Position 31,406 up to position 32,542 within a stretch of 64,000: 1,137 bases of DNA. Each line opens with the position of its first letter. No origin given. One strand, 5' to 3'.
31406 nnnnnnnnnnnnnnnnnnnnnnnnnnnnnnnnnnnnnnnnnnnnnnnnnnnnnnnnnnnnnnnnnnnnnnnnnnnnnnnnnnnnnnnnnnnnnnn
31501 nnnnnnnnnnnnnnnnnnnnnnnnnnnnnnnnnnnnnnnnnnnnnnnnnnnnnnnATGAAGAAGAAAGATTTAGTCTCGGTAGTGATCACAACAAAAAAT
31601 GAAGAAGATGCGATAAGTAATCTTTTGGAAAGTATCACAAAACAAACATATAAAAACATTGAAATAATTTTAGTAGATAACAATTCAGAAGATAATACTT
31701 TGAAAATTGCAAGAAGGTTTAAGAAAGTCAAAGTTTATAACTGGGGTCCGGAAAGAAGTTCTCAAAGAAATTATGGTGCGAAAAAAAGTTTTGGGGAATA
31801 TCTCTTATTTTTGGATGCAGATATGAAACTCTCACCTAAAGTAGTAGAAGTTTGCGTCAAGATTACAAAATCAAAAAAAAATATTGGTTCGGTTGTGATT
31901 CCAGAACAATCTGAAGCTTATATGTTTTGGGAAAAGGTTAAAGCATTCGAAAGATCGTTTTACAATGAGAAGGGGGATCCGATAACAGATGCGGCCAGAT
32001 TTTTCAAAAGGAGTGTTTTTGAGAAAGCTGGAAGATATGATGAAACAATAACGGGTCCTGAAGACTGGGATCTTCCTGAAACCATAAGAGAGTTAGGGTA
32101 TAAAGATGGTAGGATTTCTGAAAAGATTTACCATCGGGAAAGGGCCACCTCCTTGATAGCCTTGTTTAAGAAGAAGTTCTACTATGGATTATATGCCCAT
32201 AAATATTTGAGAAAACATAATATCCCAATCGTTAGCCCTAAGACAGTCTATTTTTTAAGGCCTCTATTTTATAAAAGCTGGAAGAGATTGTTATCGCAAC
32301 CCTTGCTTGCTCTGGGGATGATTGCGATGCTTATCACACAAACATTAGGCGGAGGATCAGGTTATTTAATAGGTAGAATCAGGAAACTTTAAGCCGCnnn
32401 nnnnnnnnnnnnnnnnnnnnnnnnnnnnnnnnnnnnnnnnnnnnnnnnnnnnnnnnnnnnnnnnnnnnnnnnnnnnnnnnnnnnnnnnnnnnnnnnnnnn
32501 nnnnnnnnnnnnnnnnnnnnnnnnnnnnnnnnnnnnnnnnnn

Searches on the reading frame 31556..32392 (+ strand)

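Call 9: search_protein_families(library=pfam, proteins=[window:31556-32392:+], max_evalue=0.001)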
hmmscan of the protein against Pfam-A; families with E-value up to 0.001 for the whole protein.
window:31556-32392:+ (278 aa): 4 families
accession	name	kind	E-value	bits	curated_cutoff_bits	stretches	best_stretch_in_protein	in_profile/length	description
PF00535.33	Glycos_transf_2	-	8.2e-27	94.6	23.3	1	8-136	1-144/168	Glycosyl transferase family 2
PF10111.15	Glyco_tranf_2_2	-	1.7e-12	47.8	27.3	1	8-108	1-110/276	Glycosyltransferase like family 2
PF13641.12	Glyco_tranf_2_3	-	5e-08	33.7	27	1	7-108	3-117/230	Glycosyltransferase like family 2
PF13704.12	Glyco_tranf_2_4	-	0.00053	20.9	27.5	0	14-89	1-81/98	Glycosyl transferase family 2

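Call 57: search_protein_families(library=ncbifam, proteins=[window:31556-32392:+], max_evalue=0.00001)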
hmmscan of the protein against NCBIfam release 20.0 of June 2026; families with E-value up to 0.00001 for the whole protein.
window:31556-32392:+ (278 aa): 18 families
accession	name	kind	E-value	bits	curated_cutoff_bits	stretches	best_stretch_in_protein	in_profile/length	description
TIGR04283.1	glyco_like_mftF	equivalog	2.7e-27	95.8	182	1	7-210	1-201/221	TIGR04283 family arsenosugar biosynthesis glycosyltransferase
NF007482.0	PRK10073.1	equivalog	8e-15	54.7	423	1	2-106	3-112/334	glycosyltransferase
NF041875.1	EPS_EpsD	equivalog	3.5e-14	52.9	370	1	7-222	1-235/325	exopolysaccharide biosynthesis glycosyltransferase EpsD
TIGR03965.1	mycofact_glyco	equivalog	1.6e-13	50.4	280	1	4-94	73-169/467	mycofactocin biosynthesis glycosyltransferase MftF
NF038299.1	EPS_HpsN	equivalog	2.4e-13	49.8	425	1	6-113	2-115/317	hormogonium polysaccharide biosynthesis glycosyltransferase HpsN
NF047683.1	TeichurnBiosyTuaG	equivalog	1.7e-11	44.3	400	1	2-107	3-114/252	teichuronic acid biosynthesis protein TuaG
NF050050.1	ProtGlycPglI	equivalog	3e-11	43.2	500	1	6-105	3-109/306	GalNAc(5)-diNAcBac-PP-undecaprenol beta-1,3-glucosyltransferase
TIGR03937.1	PgaC_IcaA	equivalog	5.6e-11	42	422.3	1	2-113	42-159/407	poly-beta-1,6-N-acetyl-D-glucosamine synthase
TIGR03469.1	HpnB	hypoth_equivalog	3.2e-09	36.3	379.25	1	7-57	46-97/386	hopene-associated glycosyltransferase HpnB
NF053739.1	GlytfEpsEBac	equivalog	5.2e-09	35.5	450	1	7-58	3-54/265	glycosyltransferase EpsE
NF045692.1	OglycostaseCruG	equivalog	8.2e-09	34.9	600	1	7-56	43-92/386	2'-O-glycosyltransferase CruG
NF038302.1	EPS_HpsE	equivalog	2.3e-08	33.4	300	1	7-112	3-119/307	hormogonium polysaccharide biosynthesis glycosyltransferase HpsE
NF041394.1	GtaseAglG_Halo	equivalog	2.7e-08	33.4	440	1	7-165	3-178/304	glucosyl-dolichyl phosphate glucuronosyltransferase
TIGR03111.1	glyc2_xrt_Gpos1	hypoth_equivalog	2.7e-08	33.1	363.95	1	6-110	50-162/439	TIGR03111 family XrtG-associated glycosyltransferase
TIGR04182.1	glyco_TIGR04182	equivalog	4.9e-07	29.4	325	1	7-101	2-94/293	S-layer glycoprotein N-glycosyltransferase AglJ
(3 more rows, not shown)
